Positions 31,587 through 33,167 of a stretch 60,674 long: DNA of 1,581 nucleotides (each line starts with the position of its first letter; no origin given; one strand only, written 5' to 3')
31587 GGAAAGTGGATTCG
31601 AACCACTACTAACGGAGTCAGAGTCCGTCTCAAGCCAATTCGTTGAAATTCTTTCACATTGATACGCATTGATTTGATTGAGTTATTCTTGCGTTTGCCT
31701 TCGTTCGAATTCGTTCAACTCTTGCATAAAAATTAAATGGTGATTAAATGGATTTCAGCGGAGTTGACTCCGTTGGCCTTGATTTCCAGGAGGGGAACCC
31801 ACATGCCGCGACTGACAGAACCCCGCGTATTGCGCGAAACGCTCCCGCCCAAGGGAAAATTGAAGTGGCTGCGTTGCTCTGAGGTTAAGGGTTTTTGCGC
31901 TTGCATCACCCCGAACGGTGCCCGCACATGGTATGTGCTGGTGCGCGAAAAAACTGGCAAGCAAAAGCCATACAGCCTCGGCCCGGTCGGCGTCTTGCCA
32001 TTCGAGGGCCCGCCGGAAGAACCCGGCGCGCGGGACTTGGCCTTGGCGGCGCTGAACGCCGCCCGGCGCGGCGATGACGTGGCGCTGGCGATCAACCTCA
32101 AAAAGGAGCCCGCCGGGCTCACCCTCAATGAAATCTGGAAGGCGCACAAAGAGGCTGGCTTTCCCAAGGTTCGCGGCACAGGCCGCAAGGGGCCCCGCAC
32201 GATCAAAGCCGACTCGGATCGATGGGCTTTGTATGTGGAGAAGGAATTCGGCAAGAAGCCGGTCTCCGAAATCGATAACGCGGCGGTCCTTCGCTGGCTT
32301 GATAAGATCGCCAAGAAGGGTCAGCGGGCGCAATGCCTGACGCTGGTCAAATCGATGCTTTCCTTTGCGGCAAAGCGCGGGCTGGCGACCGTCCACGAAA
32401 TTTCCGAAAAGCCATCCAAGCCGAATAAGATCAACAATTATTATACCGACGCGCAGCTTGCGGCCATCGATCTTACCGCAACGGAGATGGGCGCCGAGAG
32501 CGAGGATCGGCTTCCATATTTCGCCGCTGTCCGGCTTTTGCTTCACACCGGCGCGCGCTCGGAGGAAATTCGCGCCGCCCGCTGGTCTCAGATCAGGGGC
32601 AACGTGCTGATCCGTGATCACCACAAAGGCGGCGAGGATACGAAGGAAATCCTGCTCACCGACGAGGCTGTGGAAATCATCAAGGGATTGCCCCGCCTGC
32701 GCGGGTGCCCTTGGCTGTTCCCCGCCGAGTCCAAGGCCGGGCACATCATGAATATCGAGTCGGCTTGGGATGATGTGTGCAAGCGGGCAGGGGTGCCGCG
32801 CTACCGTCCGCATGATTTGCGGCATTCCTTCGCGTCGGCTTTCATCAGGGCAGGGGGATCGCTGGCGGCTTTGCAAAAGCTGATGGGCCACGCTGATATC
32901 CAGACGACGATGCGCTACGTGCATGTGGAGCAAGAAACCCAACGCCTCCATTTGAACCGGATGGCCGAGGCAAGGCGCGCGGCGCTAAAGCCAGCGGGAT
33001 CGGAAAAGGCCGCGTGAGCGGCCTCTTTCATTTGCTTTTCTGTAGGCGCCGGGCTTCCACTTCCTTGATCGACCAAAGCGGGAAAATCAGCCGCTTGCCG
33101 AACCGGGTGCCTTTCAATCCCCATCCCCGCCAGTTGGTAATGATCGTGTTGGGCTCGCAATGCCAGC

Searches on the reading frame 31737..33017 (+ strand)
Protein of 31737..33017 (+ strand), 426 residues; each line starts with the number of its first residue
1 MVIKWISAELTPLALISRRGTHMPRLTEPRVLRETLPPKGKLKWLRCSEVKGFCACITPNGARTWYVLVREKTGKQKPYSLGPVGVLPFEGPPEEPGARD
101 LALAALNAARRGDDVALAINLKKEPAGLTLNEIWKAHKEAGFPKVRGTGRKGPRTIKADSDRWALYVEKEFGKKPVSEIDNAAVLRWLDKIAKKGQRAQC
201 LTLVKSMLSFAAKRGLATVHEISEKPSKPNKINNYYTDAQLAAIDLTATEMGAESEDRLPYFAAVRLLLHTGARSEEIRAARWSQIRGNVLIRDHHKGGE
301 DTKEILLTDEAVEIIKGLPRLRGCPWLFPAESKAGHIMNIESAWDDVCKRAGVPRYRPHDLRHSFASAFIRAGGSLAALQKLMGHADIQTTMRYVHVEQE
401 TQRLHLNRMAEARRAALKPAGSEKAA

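Call 65: search_protein_families(library=phrogs, proteins=[window:31737-33017:+], max_evalue=0.00001)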
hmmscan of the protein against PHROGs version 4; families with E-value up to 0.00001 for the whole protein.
window:31737-33017:+ (426 aa): 6 families
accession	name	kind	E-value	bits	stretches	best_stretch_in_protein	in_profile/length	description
phrog_1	-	integration and excision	2.2e-57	196.7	1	33-414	94-452/611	integrase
phrog_216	-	integration and excision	2.2e-32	113.3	1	198-415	16-243/301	integrase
phrog_7269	-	integration and excision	7.1e-12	46.1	1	359-401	31-73/89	integrase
phrog_35951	-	unknown function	4.2e-10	41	1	341-400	6-65/97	-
phrog_23271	-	unknown function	1.6e-07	32.2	1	357-401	10-54/67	-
phrog_7685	-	integration and excision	4.2e-07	30.7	1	357-404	182-230/240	integrase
